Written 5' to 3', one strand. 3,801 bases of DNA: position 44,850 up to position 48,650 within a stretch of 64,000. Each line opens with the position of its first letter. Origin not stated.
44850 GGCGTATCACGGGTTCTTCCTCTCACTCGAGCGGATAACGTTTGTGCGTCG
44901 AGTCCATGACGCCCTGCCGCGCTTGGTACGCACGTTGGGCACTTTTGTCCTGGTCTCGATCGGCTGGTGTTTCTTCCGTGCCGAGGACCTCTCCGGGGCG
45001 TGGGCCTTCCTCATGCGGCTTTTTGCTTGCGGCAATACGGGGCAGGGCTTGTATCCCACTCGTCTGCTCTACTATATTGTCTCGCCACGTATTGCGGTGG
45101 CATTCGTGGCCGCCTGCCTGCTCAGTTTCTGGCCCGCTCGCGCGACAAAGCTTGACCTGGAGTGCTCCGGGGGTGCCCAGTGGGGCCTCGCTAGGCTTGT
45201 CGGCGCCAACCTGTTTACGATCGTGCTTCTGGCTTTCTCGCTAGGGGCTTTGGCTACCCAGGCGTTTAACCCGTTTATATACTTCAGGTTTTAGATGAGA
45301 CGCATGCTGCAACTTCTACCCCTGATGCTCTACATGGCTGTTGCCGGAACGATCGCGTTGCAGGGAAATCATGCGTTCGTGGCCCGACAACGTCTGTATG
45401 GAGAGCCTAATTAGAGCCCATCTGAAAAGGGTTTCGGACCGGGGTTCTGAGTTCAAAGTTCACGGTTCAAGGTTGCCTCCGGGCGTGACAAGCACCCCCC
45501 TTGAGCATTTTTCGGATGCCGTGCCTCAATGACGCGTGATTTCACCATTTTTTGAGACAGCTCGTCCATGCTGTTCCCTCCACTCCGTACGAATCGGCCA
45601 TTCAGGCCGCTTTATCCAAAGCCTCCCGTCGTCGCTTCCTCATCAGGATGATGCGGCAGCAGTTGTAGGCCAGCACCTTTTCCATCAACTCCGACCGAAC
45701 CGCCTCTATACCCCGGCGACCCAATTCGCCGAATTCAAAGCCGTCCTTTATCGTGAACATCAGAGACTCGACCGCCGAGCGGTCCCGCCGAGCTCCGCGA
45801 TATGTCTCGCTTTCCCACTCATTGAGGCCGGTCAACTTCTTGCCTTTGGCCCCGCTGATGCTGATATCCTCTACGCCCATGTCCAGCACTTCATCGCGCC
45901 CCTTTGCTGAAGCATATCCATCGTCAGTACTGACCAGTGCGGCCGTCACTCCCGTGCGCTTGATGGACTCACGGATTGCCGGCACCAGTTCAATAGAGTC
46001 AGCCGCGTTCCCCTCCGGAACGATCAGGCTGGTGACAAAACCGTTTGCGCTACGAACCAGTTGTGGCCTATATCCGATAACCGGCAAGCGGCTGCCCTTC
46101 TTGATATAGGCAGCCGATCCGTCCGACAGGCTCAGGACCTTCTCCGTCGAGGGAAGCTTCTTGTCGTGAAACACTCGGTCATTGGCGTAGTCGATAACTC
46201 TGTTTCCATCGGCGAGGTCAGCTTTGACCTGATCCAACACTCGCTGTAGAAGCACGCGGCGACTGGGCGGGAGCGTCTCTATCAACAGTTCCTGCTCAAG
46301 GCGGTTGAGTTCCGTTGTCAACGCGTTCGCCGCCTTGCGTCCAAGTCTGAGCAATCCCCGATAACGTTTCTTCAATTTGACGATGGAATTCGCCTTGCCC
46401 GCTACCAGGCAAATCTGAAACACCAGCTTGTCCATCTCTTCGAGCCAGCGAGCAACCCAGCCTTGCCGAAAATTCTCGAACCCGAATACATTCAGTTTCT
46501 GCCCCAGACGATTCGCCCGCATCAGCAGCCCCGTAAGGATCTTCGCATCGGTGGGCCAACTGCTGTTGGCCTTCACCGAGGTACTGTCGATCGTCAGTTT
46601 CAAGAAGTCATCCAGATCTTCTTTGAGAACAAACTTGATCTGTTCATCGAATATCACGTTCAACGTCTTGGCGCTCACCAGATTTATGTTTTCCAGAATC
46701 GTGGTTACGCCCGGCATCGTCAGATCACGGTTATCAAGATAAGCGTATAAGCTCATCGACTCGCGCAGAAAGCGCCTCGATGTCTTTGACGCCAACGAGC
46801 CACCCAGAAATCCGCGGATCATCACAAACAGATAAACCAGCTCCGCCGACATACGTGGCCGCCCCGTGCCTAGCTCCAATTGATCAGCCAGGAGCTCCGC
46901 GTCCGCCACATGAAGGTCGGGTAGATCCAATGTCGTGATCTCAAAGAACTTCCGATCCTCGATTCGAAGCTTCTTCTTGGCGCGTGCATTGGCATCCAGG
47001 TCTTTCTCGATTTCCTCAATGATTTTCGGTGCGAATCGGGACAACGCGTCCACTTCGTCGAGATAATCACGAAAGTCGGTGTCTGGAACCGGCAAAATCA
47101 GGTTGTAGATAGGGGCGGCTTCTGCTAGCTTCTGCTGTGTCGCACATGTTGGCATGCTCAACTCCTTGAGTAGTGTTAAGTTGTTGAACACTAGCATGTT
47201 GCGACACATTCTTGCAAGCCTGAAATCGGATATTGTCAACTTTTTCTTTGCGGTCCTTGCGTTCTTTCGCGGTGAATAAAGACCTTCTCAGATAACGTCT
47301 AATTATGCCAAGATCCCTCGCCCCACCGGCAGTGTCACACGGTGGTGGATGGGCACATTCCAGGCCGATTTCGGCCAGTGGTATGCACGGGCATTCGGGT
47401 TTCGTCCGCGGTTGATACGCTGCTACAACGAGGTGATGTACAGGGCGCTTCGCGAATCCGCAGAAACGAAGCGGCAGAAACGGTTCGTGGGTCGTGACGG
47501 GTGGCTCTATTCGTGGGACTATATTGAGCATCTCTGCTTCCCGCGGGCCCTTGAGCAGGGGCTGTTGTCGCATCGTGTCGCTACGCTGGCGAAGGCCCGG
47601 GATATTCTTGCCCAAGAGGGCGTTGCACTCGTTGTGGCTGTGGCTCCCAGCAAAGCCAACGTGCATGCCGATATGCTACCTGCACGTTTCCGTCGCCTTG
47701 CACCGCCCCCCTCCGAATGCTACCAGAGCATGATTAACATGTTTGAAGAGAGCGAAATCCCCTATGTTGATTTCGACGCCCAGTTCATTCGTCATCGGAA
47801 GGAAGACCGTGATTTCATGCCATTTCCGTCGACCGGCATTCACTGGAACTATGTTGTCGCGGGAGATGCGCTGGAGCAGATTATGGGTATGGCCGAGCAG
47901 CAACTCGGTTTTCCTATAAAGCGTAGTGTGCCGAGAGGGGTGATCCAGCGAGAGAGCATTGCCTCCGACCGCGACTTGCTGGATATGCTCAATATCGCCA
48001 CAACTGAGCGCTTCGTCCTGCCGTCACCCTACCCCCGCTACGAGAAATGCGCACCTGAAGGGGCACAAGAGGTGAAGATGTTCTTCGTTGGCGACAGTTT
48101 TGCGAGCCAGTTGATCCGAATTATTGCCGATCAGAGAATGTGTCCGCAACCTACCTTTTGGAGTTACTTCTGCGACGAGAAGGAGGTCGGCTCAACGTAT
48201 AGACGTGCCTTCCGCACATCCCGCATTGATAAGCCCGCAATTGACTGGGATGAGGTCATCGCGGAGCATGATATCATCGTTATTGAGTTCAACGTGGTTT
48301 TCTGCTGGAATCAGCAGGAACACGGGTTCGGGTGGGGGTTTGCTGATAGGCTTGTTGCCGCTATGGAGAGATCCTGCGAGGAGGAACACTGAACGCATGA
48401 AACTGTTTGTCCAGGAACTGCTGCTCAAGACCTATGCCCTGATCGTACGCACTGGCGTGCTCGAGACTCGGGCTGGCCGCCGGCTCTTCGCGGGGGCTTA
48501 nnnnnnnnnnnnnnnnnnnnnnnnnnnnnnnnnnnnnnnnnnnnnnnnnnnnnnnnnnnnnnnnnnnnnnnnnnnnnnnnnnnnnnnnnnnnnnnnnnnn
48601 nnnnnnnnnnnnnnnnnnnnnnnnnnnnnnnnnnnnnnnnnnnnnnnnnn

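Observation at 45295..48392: IS element precisely interrupts copy 1 of the AlgJ/DltD-like partner gene, separating its signal anchor from the catalytic domain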

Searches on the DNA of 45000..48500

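Call 35: search_rna_families(source=window, start=45000, end=48500, threshold=evalue, max_evalue=1)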
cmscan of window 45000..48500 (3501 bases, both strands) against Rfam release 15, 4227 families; matches with E-value up to 1: 0.
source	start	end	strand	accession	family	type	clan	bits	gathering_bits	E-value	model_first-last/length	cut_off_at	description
